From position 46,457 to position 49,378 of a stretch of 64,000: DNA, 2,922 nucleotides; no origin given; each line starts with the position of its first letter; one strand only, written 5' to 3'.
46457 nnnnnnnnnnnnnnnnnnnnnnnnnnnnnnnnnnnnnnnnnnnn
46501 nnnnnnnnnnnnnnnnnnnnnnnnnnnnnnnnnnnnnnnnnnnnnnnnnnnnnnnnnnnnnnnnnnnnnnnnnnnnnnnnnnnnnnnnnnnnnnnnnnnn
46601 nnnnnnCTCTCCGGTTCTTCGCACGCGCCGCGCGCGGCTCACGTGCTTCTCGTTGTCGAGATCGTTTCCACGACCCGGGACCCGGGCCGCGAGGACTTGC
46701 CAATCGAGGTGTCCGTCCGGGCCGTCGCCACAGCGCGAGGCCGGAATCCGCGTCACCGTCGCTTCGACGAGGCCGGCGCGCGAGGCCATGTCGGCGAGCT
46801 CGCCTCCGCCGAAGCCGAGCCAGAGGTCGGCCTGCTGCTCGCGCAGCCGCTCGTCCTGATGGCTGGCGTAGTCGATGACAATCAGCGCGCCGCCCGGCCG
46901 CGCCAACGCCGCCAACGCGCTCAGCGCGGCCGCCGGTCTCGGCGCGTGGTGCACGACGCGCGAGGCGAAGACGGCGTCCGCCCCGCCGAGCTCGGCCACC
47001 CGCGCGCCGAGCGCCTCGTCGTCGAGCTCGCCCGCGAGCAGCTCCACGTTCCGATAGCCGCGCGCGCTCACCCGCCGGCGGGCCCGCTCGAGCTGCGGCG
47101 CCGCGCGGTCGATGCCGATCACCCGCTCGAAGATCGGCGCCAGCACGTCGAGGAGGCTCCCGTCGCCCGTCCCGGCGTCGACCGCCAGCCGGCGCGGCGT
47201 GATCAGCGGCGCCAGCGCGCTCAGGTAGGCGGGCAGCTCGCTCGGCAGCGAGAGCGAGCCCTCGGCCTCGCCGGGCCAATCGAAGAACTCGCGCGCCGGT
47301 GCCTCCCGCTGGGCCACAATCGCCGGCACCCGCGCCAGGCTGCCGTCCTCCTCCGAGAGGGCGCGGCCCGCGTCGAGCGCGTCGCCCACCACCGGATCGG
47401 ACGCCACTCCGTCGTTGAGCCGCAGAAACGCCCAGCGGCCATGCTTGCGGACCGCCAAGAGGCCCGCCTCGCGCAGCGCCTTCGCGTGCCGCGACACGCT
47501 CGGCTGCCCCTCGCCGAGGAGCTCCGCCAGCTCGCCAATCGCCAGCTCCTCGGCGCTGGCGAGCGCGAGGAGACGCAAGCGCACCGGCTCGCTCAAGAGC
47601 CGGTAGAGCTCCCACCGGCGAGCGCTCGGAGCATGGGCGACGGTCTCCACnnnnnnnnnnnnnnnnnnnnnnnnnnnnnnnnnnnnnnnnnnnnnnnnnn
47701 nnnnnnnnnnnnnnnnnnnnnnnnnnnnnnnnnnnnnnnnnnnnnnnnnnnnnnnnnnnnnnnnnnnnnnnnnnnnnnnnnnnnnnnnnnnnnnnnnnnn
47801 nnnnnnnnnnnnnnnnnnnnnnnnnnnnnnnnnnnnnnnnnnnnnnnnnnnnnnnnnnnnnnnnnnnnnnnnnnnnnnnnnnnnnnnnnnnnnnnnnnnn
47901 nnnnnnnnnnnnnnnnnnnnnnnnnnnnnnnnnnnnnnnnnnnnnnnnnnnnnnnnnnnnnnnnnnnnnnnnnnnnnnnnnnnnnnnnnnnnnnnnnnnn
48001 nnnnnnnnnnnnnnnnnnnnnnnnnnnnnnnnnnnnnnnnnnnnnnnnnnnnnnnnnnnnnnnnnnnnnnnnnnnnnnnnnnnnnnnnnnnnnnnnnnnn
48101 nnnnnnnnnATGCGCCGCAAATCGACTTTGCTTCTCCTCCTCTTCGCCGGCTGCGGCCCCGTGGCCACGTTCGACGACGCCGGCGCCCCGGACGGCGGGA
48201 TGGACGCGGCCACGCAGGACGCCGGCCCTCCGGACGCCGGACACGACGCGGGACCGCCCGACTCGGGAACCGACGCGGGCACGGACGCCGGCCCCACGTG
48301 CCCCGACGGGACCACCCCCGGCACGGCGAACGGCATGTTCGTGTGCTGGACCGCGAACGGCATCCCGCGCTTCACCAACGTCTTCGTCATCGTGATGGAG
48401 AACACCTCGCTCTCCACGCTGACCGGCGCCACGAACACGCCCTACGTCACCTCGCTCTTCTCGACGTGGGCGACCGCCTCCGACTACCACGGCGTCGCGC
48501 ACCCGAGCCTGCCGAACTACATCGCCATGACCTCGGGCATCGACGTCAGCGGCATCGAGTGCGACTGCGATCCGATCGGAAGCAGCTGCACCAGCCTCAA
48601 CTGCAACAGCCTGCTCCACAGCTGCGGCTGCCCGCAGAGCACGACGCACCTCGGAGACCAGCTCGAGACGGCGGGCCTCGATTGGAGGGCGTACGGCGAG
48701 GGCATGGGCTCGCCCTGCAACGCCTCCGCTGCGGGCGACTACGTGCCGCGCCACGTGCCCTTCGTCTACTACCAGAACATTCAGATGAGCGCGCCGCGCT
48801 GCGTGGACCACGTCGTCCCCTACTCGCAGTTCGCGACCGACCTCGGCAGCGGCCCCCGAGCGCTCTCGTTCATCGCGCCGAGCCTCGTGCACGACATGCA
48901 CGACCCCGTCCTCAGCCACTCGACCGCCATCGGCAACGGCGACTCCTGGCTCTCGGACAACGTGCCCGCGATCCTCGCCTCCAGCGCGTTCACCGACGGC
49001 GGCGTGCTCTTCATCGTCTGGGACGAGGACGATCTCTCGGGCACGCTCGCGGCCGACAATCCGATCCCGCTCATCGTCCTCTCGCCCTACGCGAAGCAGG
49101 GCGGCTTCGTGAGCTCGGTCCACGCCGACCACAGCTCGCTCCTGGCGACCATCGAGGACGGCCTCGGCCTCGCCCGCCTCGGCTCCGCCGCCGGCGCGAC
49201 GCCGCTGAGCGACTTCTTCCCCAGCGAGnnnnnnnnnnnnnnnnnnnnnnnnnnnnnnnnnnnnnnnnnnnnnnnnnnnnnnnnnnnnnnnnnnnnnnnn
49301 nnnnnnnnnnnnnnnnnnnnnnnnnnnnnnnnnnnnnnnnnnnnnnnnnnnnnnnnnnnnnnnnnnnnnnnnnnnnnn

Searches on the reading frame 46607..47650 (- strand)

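Call 11: search_protein_families(library=pfam, proteins=[window:46607-47650:-], max_evalue=0.01)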
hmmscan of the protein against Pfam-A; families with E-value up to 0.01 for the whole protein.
window:46607-47650:- (348 aa): 12 families
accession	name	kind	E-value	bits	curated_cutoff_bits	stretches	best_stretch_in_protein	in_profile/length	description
PF08242.18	Methyltransf_12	-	1.1e-13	52.2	30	1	157-256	1-98/98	Methyltransferase domain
PF13847.12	Methyltransf_31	-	3.5e-13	49.9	27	1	157-273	8-126/145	Methyltransferase domain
PF08241.18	Methyltransf_11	-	1.2e-12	48.7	21.2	1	157-258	1-95/95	Methyltransferase domain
PF13649.12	Methyltransf_25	-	1.4e-11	45.3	27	1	157-254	2-97/97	Methyltransferase domain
PF13489.12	Methyltransf_23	-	8.8e-11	42.2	27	1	139-271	9-131/164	Methyltransferase domain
PF12840.13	HTH_20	-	9.4e-08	32.4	27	1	19-68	1-51/51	Helix-turn-helix domain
PF01022.26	HTH_5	-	1.4e-07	31.7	22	1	22-65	2-45/47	Bacterial regulatory protein, arsR family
PF25212.1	HVO_A0114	-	3.8e-05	23.8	27.6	1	17-72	18-73/84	HVO_A0114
PF13545.12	HTH_Crp_2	-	0.00013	22.3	27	1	39-70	26-57/70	Crp-like helix-turn-helix domain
PF12802.13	MarR_2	-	0.00018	22.1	27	1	27-70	11-58/61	MarR family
PF01047.28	MarR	-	0.0005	20.3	24.6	0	28-70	10-52/59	MarR family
PF09339.16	HTH_IclR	-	0.0011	19.2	22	1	28-65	10-48/52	IclR helix-turn-helix domain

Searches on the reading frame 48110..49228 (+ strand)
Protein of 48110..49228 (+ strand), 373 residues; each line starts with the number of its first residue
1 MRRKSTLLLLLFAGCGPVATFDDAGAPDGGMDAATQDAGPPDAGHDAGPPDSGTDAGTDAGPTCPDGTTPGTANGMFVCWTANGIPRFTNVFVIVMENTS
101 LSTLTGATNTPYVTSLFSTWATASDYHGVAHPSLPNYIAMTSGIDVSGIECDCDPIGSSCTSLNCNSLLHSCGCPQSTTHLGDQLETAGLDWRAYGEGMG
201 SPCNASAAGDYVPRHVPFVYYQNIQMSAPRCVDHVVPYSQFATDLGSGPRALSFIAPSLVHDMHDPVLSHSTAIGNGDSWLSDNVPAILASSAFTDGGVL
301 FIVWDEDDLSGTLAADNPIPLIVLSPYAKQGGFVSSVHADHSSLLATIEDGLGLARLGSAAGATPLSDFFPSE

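Call 26: search_protein_families(library=pfam, proteins=[window:48110-49228:+], max_evalue=0.001)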
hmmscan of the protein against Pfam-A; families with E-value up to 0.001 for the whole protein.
window:48110-49228:+ (373 aa): 1 family
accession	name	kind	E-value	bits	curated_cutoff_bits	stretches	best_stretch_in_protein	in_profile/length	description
PF04185.19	Phosphoesterase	-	4e-23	82.6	23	1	108-353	105-354/356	Phosphoesterase family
